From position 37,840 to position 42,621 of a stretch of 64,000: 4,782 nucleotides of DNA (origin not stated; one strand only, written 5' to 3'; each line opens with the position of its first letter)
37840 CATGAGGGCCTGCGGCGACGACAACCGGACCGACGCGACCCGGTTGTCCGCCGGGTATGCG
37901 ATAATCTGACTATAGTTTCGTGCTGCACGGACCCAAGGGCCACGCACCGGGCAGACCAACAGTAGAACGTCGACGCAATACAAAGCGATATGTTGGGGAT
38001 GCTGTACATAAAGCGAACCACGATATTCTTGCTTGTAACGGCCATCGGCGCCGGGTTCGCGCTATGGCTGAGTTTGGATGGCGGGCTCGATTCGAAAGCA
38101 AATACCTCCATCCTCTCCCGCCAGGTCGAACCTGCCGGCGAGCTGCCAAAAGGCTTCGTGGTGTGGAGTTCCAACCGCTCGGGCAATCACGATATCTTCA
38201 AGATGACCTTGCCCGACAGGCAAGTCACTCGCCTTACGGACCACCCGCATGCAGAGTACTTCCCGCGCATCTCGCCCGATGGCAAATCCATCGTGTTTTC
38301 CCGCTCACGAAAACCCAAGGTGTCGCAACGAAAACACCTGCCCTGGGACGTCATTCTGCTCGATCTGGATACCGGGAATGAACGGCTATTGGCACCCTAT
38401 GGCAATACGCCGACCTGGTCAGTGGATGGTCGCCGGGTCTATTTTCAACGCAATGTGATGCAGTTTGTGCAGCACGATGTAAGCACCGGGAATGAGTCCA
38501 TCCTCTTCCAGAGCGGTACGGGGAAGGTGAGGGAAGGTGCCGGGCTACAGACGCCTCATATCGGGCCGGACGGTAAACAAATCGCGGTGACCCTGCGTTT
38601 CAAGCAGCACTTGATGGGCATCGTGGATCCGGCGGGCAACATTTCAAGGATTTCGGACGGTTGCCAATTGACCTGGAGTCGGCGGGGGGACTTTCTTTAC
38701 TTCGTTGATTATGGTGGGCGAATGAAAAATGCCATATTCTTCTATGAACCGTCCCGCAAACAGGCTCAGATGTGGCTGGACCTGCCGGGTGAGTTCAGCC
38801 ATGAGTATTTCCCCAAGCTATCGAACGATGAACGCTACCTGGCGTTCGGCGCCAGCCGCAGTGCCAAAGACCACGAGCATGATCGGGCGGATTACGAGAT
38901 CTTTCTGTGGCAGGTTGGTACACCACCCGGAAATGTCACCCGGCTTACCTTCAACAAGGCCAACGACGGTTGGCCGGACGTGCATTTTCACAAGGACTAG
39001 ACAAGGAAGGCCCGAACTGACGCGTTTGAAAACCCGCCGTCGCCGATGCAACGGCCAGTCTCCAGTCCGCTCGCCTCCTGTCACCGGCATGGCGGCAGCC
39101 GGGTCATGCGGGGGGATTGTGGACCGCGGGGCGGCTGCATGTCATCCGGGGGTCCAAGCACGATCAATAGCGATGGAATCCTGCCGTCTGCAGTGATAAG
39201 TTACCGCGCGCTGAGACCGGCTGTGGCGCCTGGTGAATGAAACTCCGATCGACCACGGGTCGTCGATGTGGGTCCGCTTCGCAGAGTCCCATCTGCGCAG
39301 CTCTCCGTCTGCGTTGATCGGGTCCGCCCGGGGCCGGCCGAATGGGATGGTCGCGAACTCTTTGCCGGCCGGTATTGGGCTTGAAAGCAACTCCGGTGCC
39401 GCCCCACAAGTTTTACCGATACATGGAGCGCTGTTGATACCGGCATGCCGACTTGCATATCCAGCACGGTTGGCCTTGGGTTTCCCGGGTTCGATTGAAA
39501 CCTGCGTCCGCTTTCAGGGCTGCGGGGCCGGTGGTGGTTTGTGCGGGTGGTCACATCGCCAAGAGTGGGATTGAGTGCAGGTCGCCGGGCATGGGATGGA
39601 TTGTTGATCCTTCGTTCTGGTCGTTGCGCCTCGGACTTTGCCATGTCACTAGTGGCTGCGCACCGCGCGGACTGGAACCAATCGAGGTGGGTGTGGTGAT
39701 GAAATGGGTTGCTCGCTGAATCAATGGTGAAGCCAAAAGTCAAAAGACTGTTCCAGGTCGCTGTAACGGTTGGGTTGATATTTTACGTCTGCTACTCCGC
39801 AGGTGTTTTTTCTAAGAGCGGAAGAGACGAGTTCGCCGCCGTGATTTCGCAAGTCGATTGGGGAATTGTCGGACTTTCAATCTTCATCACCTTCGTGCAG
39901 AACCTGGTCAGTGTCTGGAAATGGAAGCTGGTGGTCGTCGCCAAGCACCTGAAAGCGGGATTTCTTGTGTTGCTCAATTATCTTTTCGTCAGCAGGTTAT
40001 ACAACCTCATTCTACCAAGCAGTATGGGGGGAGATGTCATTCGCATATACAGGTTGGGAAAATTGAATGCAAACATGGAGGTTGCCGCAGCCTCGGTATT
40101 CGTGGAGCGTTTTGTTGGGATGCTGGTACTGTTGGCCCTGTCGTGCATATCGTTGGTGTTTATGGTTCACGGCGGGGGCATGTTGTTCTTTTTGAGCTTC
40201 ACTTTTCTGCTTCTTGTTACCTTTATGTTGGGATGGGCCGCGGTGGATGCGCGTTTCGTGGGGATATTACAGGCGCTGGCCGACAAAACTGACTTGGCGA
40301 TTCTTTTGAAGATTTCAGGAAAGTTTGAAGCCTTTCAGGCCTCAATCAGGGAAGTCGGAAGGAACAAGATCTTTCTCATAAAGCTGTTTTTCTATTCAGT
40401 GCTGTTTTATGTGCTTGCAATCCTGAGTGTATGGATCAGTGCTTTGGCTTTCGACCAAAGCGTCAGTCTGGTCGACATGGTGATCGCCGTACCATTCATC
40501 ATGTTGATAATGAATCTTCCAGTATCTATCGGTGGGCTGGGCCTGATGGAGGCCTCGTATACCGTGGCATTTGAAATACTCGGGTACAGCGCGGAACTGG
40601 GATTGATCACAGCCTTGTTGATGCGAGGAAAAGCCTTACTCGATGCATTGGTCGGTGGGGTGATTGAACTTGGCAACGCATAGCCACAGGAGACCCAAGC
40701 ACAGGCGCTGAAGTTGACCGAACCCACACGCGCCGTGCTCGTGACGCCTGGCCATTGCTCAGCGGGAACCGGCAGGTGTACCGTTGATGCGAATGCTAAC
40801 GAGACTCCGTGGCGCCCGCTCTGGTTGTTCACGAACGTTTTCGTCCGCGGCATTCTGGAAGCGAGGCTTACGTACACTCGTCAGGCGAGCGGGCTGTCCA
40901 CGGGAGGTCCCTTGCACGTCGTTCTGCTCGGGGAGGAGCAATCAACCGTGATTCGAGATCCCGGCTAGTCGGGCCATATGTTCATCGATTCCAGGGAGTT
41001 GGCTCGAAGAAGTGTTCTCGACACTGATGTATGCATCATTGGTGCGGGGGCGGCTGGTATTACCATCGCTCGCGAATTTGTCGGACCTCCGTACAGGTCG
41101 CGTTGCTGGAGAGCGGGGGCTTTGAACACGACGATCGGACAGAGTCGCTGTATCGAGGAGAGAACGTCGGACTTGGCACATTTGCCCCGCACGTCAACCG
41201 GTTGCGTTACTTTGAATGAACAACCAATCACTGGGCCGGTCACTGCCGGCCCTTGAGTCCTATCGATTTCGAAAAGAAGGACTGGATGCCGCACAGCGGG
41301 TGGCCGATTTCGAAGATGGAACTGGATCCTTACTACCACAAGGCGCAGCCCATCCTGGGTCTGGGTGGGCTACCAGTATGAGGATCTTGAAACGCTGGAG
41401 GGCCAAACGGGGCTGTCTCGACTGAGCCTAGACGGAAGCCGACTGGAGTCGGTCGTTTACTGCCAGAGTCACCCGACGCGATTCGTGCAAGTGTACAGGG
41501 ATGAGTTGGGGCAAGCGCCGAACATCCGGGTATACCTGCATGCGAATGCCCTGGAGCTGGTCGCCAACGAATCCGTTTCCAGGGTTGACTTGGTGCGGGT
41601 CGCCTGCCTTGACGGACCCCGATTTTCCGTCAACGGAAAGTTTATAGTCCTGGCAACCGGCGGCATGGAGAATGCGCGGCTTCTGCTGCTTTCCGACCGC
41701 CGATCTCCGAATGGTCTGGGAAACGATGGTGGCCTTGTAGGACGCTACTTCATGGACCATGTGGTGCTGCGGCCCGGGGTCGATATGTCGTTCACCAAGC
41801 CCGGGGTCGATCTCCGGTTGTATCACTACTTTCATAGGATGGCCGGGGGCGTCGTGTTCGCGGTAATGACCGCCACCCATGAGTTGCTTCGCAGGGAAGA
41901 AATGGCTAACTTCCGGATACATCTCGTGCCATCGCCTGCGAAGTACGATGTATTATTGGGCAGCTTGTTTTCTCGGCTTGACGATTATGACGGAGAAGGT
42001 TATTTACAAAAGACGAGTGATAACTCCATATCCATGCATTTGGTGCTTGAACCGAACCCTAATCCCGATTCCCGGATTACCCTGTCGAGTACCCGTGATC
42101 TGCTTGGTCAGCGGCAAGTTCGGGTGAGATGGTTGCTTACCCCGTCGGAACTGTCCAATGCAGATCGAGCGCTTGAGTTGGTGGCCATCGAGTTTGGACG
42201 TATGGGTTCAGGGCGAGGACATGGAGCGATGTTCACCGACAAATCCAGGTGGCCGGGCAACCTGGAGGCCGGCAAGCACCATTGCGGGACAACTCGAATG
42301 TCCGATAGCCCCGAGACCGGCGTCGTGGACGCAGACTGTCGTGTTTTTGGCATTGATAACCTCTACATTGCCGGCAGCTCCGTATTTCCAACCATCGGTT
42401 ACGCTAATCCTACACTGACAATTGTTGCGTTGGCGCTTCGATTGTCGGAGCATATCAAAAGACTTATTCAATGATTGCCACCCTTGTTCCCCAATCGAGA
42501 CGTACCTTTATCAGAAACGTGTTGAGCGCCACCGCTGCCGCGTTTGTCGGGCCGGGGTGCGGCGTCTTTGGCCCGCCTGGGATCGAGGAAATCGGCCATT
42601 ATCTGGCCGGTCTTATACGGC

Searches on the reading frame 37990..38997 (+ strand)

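Call 73: search_protein_families(library=pfam, proteins=[window:37990-38997:+], max_evalue=0.00001)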
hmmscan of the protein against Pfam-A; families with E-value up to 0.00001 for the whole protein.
window:37990-38997:+ (336 aa): 1 family
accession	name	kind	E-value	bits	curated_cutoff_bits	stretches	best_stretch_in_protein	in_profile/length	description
PF07676.18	PD40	-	1.5e-17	63.4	20.9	1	80-108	2-30/38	WD40-like Beta Propeller Repeat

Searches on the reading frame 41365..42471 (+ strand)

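Call 73: search_protein_families(library=pfam, proteins=[window:41365-42471:+], max_evalue=0.00001)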
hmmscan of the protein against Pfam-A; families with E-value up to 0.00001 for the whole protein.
window:41365-42471:+ (369 aa): 1 family
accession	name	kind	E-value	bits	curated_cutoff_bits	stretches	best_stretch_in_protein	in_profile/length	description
PF05199.19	GMC_oxred_C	-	9.3e-27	94.7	24.6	1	232-357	1-139/139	GMC oxidoreductase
